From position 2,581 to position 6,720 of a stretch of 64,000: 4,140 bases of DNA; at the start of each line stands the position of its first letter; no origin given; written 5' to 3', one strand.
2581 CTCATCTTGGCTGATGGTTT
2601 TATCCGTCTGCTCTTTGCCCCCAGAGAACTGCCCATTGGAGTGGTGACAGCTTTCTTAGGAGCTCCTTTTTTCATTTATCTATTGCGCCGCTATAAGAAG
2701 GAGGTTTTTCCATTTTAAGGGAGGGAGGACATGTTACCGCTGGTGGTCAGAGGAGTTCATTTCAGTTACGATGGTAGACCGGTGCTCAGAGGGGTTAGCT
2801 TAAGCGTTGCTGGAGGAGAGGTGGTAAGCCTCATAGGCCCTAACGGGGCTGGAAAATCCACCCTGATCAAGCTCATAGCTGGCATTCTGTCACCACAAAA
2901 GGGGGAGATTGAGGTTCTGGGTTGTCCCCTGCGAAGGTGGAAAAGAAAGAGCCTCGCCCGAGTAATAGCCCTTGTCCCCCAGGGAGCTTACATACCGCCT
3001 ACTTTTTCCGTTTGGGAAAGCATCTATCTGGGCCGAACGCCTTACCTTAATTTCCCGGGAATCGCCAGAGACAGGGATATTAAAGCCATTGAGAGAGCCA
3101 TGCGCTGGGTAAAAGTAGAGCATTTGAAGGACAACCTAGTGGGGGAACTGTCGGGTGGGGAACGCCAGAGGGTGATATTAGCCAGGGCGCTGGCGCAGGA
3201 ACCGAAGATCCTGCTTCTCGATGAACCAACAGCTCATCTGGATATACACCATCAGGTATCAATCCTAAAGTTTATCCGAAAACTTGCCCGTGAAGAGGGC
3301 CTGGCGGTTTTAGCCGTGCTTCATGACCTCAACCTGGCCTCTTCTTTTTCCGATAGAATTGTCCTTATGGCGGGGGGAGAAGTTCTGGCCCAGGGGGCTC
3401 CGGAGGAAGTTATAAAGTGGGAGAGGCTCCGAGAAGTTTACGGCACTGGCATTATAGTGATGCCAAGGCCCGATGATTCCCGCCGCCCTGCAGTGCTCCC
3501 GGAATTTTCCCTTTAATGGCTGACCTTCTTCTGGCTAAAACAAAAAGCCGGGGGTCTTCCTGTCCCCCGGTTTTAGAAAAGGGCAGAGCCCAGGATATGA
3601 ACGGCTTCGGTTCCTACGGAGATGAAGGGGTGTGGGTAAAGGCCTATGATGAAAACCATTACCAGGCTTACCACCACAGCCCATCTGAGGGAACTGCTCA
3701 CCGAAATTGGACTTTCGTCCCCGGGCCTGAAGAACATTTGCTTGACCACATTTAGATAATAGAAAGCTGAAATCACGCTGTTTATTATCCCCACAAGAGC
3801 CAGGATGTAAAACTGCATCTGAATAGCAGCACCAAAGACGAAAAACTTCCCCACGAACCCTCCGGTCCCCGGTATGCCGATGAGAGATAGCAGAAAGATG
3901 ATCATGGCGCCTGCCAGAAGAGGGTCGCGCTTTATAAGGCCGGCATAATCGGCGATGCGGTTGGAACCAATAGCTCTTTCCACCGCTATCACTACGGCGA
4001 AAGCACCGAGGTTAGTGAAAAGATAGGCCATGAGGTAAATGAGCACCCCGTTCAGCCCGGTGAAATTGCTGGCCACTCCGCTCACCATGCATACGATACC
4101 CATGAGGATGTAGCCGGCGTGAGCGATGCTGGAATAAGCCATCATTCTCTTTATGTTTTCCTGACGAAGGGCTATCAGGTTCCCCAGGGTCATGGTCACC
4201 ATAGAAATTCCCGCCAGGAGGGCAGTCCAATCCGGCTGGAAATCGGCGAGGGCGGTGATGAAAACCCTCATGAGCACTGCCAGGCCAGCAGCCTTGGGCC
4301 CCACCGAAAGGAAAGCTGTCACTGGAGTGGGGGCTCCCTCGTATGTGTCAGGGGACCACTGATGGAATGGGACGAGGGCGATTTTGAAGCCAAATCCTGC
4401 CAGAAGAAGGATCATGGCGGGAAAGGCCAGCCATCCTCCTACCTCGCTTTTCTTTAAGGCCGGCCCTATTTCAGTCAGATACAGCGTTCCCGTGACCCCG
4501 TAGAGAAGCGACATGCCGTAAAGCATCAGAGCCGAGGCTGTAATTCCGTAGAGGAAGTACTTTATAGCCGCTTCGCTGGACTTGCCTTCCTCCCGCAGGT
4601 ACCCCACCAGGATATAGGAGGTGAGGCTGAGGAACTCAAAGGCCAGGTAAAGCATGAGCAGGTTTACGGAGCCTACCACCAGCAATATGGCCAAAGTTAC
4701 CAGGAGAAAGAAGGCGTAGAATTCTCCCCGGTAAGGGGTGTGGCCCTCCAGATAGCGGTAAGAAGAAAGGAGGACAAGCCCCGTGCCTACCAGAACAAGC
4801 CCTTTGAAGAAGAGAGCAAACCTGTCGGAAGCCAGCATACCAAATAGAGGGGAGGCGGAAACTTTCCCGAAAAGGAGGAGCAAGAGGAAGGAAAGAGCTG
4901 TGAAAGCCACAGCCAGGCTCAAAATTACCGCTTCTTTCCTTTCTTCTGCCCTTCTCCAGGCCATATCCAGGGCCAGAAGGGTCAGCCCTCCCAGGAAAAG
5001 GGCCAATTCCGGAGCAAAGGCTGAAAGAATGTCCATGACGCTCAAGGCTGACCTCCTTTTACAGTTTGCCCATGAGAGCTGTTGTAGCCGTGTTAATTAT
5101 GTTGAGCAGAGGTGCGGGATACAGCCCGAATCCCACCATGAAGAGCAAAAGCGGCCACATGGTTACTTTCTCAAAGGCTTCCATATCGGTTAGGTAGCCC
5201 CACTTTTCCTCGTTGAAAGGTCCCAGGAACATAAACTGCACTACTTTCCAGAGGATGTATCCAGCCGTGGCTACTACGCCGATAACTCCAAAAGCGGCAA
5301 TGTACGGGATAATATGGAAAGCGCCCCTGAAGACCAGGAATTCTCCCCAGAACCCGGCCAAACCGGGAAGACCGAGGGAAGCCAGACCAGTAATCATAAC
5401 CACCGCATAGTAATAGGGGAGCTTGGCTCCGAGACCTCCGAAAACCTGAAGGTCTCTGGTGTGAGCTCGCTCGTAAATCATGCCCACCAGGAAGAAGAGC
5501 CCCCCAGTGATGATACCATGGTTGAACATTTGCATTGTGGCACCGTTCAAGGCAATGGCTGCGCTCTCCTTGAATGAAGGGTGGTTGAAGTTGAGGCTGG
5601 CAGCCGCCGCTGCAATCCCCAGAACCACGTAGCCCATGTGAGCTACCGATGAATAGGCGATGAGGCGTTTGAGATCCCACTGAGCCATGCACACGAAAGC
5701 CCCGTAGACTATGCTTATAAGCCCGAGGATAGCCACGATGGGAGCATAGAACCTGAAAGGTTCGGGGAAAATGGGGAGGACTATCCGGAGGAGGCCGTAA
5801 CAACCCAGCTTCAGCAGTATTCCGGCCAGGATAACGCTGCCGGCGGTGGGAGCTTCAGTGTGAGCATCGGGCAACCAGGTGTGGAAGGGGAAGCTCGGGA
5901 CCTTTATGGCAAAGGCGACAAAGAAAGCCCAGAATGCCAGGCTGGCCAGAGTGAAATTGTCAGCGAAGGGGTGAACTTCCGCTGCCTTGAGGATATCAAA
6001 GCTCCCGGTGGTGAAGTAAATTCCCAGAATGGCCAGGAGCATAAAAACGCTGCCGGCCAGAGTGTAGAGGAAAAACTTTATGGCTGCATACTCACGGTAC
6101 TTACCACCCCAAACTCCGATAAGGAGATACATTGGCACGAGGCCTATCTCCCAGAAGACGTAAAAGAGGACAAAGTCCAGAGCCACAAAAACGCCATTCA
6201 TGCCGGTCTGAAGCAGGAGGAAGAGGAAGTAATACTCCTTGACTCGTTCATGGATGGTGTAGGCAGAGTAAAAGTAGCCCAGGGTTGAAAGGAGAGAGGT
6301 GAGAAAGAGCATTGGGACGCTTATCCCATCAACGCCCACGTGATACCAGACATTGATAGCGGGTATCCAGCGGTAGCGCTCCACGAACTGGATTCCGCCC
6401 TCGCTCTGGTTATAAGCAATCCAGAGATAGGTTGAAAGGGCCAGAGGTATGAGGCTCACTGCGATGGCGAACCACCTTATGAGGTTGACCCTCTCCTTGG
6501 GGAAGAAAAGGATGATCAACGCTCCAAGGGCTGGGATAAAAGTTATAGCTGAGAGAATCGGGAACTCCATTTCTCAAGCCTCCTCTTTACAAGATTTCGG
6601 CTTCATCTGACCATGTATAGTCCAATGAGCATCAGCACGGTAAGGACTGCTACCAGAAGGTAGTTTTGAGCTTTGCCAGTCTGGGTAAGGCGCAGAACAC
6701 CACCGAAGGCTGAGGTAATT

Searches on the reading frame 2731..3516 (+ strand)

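Call 11: search_protein_families(library=pfam, proteins=[window:2731-3516:+])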
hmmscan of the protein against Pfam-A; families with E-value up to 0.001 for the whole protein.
window:2731-3516:+ (261 aa): 6 families
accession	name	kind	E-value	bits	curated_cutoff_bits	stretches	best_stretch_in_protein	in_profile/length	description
PF00005.33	ABC_tran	-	3e-37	128.7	25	1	19-168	1-137/137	ABC transporter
PF13304.12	AAA_21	-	1.1e-10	42.5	27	2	32-54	2-24/304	AAA domain, putative AbiEii toxin, Type IV TA system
PF02463.25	SMC_N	-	9.2e-06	25.7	40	0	139-191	136-192/220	RecF/RecN/SMC N terminal domain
PF13555.12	AAA_29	-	0.0001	22.4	27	1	28-57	23-50/61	P-loop containing region of AAA domain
PF01078.27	Mg_chelatase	-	0.00048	20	20.3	1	20-57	13-50/207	Magnesium chelatase, subunit ChlI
PF13175.12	AAA_15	-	0.00067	19.8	32.1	0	33-55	27-49/374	AAA ATPase domain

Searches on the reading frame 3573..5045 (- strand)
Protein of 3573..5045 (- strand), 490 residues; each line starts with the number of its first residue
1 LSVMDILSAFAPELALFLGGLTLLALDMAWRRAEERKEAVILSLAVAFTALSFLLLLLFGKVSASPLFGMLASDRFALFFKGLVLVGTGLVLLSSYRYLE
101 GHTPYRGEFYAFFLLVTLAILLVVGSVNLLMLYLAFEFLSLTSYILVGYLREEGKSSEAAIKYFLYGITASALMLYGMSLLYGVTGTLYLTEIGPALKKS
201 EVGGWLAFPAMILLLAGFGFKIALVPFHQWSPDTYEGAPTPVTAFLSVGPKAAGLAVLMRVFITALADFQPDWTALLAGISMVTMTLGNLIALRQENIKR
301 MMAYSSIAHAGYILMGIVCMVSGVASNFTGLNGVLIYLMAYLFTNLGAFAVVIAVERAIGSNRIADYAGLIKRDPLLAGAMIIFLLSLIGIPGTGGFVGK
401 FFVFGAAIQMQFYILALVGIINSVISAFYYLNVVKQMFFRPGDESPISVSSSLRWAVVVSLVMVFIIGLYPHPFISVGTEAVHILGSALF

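Call 11: search_protein_families(library=pfam, proteins=[window:3573-5045:-])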
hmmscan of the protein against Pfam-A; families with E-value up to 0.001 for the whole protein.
window:3573-5045:- (490 aa): 1 family
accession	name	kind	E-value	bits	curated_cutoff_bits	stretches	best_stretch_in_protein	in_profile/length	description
PF00361.26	Proton_antipo_M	-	2.5e-77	260.4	21.5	1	126-426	1-294/294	NADH:quinone oxidoreductase/Mrp antiporter, TM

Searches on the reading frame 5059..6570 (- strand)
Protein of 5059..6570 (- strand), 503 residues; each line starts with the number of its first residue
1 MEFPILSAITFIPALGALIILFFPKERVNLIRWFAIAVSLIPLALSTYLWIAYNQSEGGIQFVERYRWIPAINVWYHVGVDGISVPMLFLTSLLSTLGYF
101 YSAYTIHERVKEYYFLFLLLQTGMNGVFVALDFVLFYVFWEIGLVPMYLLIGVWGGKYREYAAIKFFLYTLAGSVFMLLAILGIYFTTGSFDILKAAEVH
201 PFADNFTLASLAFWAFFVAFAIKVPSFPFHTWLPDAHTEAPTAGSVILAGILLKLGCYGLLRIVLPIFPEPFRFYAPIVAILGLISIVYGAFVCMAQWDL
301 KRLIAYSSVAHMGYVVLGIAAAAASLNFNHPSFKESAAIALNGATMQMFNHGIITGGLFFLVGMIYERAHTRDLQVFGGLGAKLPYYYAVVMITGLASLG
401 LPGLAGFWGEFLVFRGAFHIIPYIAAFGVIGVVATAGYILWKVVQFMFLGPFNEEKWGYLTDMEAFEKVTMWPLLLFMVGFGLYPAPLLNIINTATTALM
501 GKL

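Call 11: search_protein_families(library=pfam, proteins=[window:5059-6570:-])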
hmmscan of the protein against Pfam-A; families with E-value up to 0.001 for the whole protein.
window:5059-6570:- (503 aa): 1 family
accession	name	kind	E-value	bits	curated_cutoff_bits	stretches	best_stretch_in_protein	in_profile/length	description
PF00361.26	Proton_antipo_M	-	5.9e-75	252.6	21.5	1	130-431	1-290/294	NADH:quinone oxidoreductase/Mrp antiporter, TM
